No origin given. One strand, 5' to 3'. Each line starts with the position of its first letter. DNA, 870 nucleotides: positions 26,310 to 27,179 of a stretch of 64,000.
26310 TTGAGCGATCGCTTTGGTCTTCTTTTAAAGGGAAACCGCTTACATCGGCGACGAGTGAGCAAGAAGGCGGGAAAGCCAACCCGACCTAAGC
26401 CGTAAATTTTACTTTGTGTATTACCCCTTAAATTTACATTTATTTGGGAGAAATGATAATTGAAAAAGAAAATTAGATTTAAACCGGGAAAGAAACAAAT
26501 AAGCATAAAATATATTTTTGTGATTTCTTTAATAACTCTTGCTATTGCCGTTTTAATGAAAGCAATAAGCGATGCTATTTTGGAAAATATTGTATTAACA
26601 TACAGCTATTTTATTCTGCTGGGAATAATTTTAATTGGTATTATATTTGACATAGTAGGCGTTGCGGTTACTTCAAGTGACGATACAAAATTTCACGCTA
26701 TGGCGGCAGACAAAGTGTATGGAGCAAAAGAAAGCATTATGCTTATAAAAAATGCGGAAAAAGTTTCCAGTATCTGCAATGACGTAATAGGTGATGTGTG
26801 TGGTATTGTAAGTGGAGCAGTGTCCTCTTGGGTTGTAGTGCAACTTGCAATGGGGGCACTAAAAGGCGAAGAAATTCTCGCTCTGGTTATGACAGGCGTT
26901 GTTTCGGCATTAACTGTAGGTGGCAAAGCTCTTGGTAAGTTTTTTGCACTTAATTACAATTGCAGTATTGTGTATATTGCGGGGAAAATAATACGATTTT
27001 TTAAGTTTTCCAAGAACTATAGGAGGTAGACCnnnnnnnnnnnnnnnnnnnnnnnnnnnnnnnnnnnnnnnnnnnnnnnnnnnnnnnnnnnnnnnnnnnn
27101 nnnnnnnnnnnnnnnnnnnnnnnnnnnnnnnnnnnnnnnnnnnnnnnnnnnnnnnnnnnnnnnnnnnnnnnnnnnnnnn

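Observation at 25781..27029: OLE RNA candidate with oapA and the canonical dxs-tlyA-nadK-argR-recN neighbourhood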

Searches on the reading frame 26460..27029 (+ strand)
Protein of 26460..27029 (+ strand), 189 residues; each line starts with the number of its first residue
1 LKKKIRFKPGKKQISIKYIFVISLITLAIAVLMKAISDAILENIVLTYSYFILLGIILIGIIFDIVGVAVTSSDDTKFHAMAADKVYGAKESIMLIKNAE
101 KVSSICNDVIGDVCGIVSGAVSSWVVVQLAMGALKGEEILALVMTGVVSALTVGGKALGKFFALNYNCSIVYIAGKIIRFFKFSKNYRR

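Call 4: search_protein_families(library=pfam, proteins=[window:26460-27029:+])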
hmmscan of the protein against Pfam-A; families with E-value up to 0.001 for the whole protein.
window:26460-27029:+ (189 aa): 1 family
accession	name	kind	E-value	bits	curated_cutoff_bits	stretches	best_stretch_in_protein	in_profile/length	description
PF01595.25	CNNM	-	0.0008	19.6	28.4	1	52-181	2-127/181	Cyclin M transmembrane N-terminal domain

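Call 5: search_protein_families(library=ncbifam, proteins=[window:26460-27029:+])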
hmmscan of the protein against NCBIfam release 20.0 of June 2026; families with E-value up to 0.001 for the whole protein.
window:26460-27029:+ (189 aa): 0 families

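Call 9: find_homologous_proteins(query=window:26460-27029:+)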
Query window:26460-27029:+ (189 aa): 5074 proteins with E <= 0.001 among 5429 candidates; the best 120 are listed.
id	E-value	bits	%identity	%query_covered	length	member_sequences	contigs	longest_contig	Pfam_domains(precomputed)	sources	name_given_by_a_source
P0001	3.1e-109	381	99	100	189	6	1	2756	-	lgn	-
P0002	6.6e-92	324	84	98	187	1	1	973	-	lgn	-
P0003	2.9e-90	319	85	98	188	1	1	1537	-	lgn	-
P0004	4.0e-90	318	82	89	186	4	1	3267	-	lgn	-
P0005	6.5e-89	314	82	98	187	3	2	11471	-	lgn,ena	-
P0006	1.1e-87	310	82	89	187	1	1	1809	-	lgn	-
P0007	1.9e-87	310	81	90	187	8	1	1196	-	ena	-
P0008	2.6e-87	309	80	90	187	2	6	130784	-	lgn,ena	-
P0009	2.9e-87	309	82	91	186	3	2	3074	-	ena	-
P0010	2.7e-85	303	79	92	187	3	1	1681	-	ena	-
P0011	6.8e-85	301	79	86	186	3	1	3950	-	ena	-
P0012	1.2e-84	300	84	92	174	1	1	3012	-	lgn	-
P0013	1.7e-84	300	79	91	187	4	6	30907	-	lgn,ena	-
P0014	3.7e-84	299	78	91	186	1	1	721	-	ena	-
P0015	4.5e-84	299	75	92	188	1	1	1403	-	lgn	-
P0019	7.4e-82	291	74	92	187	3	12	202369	-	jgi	-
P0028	1.1e-55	206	56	91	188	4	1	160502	-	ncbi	-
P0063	1.3e-44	170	49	91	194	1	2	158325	-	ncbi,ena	-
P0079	3.3e-44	169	47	96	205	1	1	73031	-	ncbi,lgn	-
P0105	1.2e-43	167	47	96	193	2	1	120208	-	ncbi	-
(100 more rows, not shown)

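Call 14: find_related_loci(query=window:26460-27029:+, collection=genome_contigs, flank=6000)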
Query window:26460-27029:+ (189 aa) in genome_contigs; peptide patterns used: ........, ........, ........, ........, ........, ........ (x = any residue, [..] = any of these).
142 stretches matched a pattern; 3 encode a relative of the query (tblastn E <= 1e-3); 3 distinct loci.
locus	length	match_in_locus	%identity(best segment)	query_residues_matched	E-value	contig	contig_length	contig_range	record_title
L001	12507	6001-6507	81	18-185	3e-78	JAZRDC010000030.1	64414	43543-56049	MAG: Clostridia bacterium isolate T1900045507_YK20190201.MAGScoT_cleanbin_000003 SGB_7543_k141_3366201, whole genome sho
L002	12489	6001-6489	80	17-178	1e-75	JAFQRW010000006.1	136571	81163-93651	MAG: Clostridia bacterium isolate RGIG2094 Goat_Colon-3__c223690, whole genome shotgun sequence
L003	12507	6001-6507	41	14-182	6e-29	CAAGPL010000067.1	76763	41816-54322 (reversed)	MAG TPA_asm: Bacilli bacterium, isolate HGM10825, WGS project CAAGPL010000000 data, contig: SRS820607_84_k75_243267, who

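Call 15: search_solved_structures(query=window:26460-27029:+, max_evalue=10, show_alignments=2)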
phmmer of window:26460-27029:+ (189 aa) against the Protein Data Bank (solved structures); distinct sequences matched with E-value up to 10: 2.
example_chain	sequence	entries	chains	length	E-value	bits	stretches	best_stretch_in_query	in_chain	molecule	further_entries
7vgy_A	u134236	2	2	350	0.15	15.3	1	51-95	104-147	Melatonin receptor type 1A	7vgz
7db6_D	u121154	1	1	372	0.17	15.1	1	51-95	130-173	Melatonin receptor type 1A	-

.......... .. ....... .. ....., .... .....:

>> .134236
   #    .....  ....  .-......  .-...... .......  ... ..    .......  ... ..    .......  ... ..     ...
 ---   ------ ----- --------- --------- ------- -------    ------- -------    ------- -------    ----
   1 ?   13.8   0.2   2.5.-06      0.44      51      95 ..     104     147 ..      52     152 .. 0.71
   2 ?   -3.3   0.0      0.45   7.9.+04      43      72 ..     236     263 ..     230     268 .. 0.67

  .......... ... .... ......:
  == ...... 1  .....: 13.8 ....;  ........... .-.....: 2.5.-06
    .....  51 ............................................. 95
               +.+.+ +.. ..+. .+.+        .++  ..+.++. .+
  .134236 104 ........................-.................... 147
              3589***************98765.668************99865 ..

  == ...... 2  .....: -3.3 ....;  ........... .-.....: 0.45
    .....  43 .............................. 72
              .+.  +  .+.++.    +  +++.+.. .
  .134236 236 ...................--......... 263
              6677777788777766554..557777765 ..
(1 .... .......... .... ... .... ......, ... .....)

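Call 17: find_encoding_contigs(protein=window:26460-27029:+, flank=6000, max_places=4)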
Protein window:26460-27029:+ (189 aa): no gene with exactly this product is on record in the collection.

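Call 18: find_encoding_contigs(protein=P0028, flank=6000, max_places=2)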
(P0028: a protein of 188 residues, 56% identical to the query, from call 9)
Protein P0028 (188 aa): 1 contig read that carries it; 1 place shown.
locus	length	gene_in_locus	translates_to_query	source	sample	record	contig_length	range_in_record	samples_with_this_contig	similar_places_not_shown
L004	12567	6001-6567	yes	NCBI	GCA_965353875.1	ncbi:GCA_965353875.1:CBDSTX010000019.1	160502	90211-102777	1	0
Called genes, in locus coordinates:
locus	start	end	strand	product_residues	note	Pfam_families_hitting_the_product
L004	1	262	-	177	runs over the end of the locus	PF01464:SLT, PF27553:SLT_superhelical (weak)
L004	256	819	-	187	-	PF01121:CoaE, PF13238:AAA_18 (weak)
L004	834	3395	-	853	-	PF02739:5_3_exonuc_N, PF01367:5_3_exonuc, PF22619:DNA_polI_exo1 (weak), PF00476:DNA_pol_A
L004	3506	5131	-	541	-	PF00916:Sulfate_transp, PF01740:STAS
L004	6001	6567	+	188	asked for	-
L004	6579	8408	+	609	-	PF13292:DXP_synthase_N, PF00456:Transketolase_N, PF00676:E1_dh (weak), PF02779:Transket_pyr, PF02780:Transketolase_C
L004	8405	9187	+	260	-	PF01479:S4, PF01728:FtsJ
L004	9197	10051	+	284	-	PF01513:NAD_kinase, PF20143:NAD_kinase_C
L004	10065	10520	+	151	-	PF01316:Arg_repressor, PF02863:Arg_repressor_C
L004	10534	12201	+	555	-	PF02463:SMC_N, PF13401:AAA_22 (faint), PF13476:AAA_23 (faint)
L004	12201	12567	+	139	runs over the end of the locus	PF04246:RseC_MucC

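Call 19: find_encoding_contigs(protein=P0105, flank=6000, max_places=2)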
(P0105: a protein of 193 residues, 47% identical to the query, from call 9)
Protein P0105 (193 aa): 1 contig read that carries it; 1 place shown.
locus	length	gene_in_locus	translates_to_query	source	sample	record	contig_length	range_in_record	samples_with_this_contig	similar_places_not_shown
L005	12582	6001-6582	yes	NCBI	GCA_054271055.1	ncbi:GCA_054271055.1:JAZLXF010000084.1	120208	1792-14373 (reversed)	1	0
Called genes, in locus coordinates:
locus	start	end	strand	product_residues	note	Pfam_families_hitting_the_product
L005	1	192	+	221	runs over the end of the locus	PF00753:Lactamase_B (faint)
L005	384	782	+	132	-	PF11007:CotJA, PF12652:CotJB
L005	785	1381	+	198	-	PF05067:Mn_catalase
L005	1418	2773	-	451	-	PF01979:Amidohydro_1, PF07969:Amidohydro_3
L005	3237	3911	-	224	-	PF02254:TrkA_N, PF03807:F420_oxidored (weak), PF02080:TrkA_C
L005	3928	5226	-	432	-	PF02386:TrkH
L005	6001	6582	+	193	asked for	-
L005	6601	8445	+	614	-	PF13292:DXP_synthase_N, PF00456:Transketolase_N (faint), PF00676:E1_dh (weak), PF02779:Transket_pyr, PF02780:Transketolase_C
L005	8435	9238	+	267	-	PF01479:S4, PF01728:FtsJ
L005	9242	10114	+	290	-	PF01513:NAD_kinase, PF20143:NAD_kinase_C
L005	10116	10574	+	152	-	PF01316:Arg_repressor, PF02863:Arg_repressor_C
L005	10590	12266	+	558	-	PF02463:SMC_N, PF13476:AAA_23 (faint), PF13304:AAA_21 (faint)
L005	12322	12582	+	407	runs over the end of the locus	PF00579:tRNA-synt_1b, PF22421:SYY_C-terminal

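Call 20: find_encoding_contigs(protein=P0019, flank=6000, max_places=2)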
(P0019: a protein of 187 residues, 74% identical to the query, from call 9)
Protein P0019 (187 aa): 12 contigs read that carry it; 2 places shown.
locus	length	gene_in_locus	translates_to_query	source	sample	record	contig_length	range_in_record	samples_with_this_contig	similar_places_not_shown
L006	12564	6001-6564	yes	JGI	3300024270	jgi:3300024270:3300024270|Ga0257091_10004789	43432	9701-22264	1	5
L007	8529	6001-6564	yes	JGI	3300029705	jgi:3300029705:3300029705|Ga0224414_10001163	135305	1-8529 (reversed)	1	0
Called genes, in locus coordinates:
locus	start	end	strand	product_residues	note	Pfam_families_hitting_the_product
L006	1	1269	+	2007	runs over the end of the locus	PF00395:SLH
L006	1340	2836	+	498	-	PF00395:SLH, PF09479:Flg_new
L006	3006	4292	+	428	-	PF21760:SecD_1st, PF22599:SecDF_P1_head, PF03176:MMPL, PF02355:SecD_SecF_C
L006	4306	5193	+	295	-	PF02355:SecD_SecF_C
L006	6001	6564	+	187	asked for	-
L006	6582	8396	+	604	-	PF13292:DXP_synthase_N, PF00456:Transketolase_N, PF00676:E1_dh (weak), PF02779:Transket_pyr, PF02780:Transketolase_C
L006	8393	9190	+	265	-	PF01479:S4, PF01728:FtsJ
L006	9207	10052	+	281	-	PF01513:NAD_kinase, PF20143:NAD_kinase_C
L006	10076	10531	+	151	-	PF01316:Arg_repressor, PF02863:Arg_repressor_C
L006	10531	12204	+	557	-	PF02463:SMC_N, PF13476:AAA_23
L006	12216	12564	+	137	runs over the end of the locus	PF04246:RseC_MucC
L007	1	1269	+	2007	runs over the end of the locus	PF00395:SLH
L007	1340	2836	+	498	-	PF00395:SLH, PF09479:Flg_new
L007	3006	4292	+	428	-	PF21760:SecD_1st, PF22599:SecDF_P1_head, PF03176:MMPL, PF02355:SecD_SecF_C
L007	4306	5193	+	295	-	PF02355:SecD_SecF_C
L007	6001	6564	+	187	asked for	-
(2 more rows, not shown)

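Call 21: find_encoding_contigs(protein=P0008, flank=6000, max_places=2)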
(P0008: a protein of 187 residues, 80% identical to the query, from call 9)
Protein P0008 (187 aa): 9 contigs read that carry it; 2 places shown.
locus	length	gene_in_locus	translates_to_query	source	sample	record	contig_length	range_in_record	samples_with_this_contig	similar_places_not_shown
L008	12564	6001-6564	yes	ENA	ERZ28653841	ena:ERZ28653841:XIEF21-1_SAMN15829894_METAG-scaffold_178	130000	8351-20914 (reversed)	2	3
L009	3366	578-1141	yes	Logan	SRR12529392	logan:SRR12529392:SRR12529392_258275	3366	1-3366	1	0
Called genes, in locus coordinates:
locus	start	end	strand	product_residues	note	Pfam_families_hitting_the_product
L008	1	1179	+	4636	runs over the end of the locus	PF00395:SLH (weak), PF09479:Flg_new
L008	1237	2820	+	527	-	PF00395:SLH, PF09479:Flg_new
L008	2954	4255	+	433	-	PF21760:SecD_1st, PF22599:SecDF_P1_head, PF03176:MMPL, PF02355:SecD_SecF_C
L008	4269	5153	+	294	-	PF02355:SecD_SecF_C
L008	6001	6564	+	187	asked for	-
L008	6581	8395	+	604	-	PF13292:DXP_synthase_N, PF00456:Transketolase_N, PF00676:E1_dh (weak), PF02779:Transket_pyr, PF02780:Transketolase_C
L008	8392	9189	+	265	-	PF01479:S4, PF01728:FtsJ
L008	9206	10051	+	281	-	PF01513:NAD_kinase, PF20143:NAD_kinase_C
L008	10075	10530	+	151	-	PF01316:Arg_repressor, PF02863:Arg_repressor_C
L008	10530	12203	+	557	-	PF02463:SMC_N, PF13476:AAA_23, PF13304:AAA_21 (faint)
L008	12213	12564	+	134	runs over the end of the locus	PF04246:RseC_MucC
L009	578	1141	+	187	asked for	-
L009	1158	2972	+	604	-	PF13292:DXP_synthase_N, PF00456:Transketolase_N, PF00676:E1_dh (weak), PF02779:Transket_pyr, PF02780:Transketolase_C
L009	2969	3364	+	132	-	?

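Call 22: find_encoding_contigs(protein=P0063, flank=6000, max_places=2)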
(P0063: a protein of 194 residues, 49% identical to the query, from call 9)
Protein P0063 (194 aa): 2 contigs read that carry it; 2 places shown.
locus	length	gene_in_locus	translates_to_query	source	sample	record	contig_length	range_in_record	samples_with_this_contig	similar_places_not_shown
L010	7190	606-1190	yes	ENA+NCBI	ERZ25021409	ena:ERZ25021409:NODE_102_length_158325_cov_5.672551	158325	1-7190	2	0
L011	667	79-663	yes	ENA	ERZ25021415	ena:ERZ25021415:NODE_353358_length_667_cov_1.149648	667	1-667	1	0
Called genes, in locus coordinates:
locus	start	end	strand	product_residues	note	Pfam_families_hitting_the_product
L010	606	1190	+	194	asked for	-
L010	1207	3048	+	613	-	PF13292:DXP_synthase_N, PF00676:E1_dh (faint), PF02775:TPP_enzyme_C (faint), PF02779:Transket_pyr, PF02780:Transketolase_C, PF17147:PFOR_II (weak)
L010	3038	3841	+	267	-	PF01479:S4, PF01728:FtsJ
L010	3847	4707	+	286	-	PF01513:NAD_kinase, PF20143:NAD_kinase_C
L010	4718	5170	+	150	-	PF01316:Arg_repressor, PF02863:Arg_repressor_C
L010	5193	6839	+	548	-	PF02463:SMC_N, PF13476:AAA_23 (weak), PF13555:AAA_29 (weak)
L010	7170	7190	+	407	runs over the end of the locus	PF00579:tRNA-synt_1b, PF22421:SYY_C-terminal, PF01479:S4 (weak)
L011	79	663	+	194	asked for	-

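Call 23: find_encoding_contigs(protein=P0079, flank=6000, max_places=2)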
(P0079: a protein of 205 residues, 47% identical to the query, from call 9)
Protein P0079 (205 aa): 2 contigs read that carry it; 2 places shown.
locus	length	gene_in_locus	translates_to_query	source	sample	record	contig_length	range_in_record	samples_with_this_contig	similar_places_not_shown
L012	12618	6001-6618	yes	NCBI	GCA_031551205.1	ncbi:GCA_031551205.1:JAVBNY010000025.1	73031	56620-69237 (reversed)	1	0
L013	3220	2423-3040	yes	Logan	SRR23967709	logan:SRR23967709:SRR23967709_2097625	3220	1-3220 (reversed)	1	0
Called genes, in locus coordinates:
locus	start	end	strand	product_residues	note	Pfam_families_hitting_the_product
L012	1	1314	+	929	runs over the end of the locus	PF05228:CHASE4, PF00989:PAS (faint), PF08447:PAS_3 (weak), PF13426:PAS_9, PF00990:GGDEF, PF00563:EAL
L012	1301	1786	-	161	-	PF03167:UDG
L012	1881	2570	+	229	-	PF13739:PdaC, PF11738:DUF3298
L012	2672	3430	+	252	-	PF01479:S4, PF00849:PseudoU_synth_2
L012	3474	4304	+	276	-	PF01418:HTH_6, PF01380:SIS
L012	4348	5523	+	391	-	PF03486:HI0933_like, PF22780:HI0933_like_1st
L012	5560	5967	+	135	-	PF09021:HutP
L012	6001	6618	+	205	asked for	-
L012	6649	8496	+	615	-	PF13292:DXP_synthase_N, PF02779:Transket_pyr, PF02780:Transketolase_C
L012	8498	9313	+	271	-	PF01479:S4, PF01728:FtsJ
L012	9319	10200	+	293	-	PF01513:NAD_kinase, PF20143:NAD_kinase_C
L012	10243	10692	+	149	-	PF01316:Arg_repressor, PF02863:Arg_repressor_C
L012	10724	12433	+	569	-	PF02463:SMC_N, PF13476:AAA_23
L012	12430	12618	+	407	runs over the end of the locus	PF00579:tRNA-synt_1b, PF22421:SYY_C-terminal, PF01479:S4 (weak)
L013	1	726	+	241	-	?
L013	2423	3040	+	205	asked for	-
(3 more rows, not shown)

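Call 31: search_protein_families(library=pfam, alignment_id=A1, max_evalue=0.01)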
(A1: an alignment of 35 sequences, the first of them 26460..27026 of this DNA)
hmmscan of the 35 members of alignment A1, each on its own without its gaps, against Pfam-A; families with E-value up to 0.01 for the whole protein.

A. member 1, window:26460-27026:+ (189 aa): 1 family
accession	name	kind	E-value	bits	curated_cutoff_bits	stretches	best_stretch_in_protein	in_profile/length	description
PF01595.25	CNNM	-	0.0008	19.6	28.4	1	52-181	2-127/181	Cyclin M transmembrane N-terminal domain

B. families by the number of members that match (of 35 scanned): 5 families
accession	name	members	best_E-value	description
PF01595.25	CNNM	28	8.5e-06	Cyclin M transmembrane N-terminal domain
PF11877.13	DUF3397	1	0.00039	Protein of unknown function (DUF3397)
PF25587.1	Rv2743c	1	0.0026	Rv2743c family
PF04893.22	Yip1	1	0.0082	Yip1 domain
PF12420.13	DUF3671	1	0.0091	Fam-L, Fam-M like protein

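Call 38: predict_structure(alignment_id=A1)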
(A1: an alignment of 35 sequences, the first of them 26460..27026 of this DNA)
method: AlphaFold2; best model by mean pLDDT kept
length: 189 residues; sequences in the alignment: 35
mean_pLDDT: 78.2   pTM: 0.69
mean pLDDT of the five models: 78.2, 77.1, 77.0, 75.3, 72.1
residues with pLDDT >= 90: 10; 70-90: 144; 50-70: 23; < 50: 12
segments of 3 or more residues with pLDDT < 50: 4-9, 187-189
pLDDT, mean of each block of 10 residues (from residue 1): 46 70 82 78 71 84 89 87 89 89 85 80 74 66 78 83 88 89 57
secondary structure, 60 per line:
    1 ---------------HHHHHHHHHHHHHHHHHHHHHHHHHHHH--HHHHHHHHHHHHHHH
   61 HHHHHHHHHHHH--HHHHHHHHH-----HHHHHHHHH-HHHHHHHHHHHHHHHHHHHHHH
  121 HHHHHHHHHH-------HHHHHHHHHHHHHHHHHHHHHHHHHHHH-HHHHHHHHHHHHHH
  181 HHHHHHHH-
elements in order: H16-43 H46-72 H75-83 H89-97 H99-130 H138-165 H167-188

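Call 40: fold_search(model_id=the predicted structure, library=pdb)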
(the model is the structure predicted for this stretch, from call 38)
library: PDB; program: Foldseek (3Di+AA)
matches with E <= 10: 57; with E <= 0.001: 0
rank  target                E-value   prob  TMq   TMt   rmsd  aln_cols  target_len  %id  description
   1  7m1t_B                4.0e-02  1.00  0.45  0.29   7.6       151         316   16  Crystal structure of an archaeal CNNM, MtCorB, with C-terminal deletion in complex with Mg2+-ATP (released 2021-06-16)
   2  7m1t_A                9.3e-02  1.00  0.53  0.33   4.3       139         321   18  Crystal structure of an archaeal CNNM, MtCorB, with C-terminal deletion in complex with Mg2+-ATP (released 2021-06-16)
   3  7m1u_B                1.9e-01  0.93  0.39  0.27   7.4       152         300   12  Crystal structure of an archaeal CNNM, MtCorB, R235L mutant with C-terminal deletion (released 2021-06-16)
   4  7m1u_A                5.2e-01  0.90  0.43  0.29   8.2       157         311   15  Crystal structure of an archaeal CNNM, MtCorB, R235L mutant with C-terminal deletion (released 2021-06-16)
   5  9jc2_A                1.4e+00  0.08  0.17  0.19  18.3       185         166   14  Engineering of ATP synthase Fo (released 2025-07-09)
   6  9div_C                2.6e+00  0.12  0.23  0.27  12.1       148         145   14  The crystal structure of de novo designed ChuA binding protein C8 (released 2025-05-21)
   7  7f4f_R                3.3e+00  0.06  0.19  0.14  20.9       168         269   15  Cryo-EM structure of afamelanotide-bound melanocortin-1 receptor in complex with Gs protein and scFv16 (released 2021-09-08)
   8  9div_A                3.5e+00  0.08  0.20  0.24  12.0       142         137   13  The crystal structure of de novo designed ChuA binding protein C8 (released 2025-05-21)
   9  9jc2_B                3.5e+00  0.04  0.18  0.19  18.2       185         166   14  Engineering of ATP synthase Fo (released 2025-07-09)
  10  9jc2_C                3.9e+00  0.04  0.17  0.18  18.8       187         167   14  Engineering of ATP synthase Fo (released 2025-07-09)
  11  4s0f_A                4.2e+00  0.15  0.34  0.15  13.7       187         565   14  Crystal structure of the peptidase-containing ABC transporter PCAT1 E648Q mutant complexed with ATPgS in an occluded c (released 2015-07-22)
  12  8voz_A                4.5e+00  0.13  0.35  0.15  13.7       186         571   14  Cryo-EM structure of the ABC transporter PCAT1 cysteine-free core bound with MgADP and substrate (released 2024-10-30)
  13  8vox_A                4.9e+00  0.14  0.37  0.15  12.8       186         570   15  Cryo-EM structure of the ABC transporter PCAT1 cysteine-free core bound with MgADP (released 2024-10-30)
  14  9ddm_D                4.9e+00  0.04  0.19  0.17  19.5       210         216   11  E. coli TolAQR conformation I (released 2025-07-09)
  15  7l0r_C                4.9e+00  0.04  0.15  0.11  21.3       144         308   12  Structure of NTS-NTSR1-Gi complex in lipid nanodisc, noncanonical state, without AHD (released 2021-01-06)
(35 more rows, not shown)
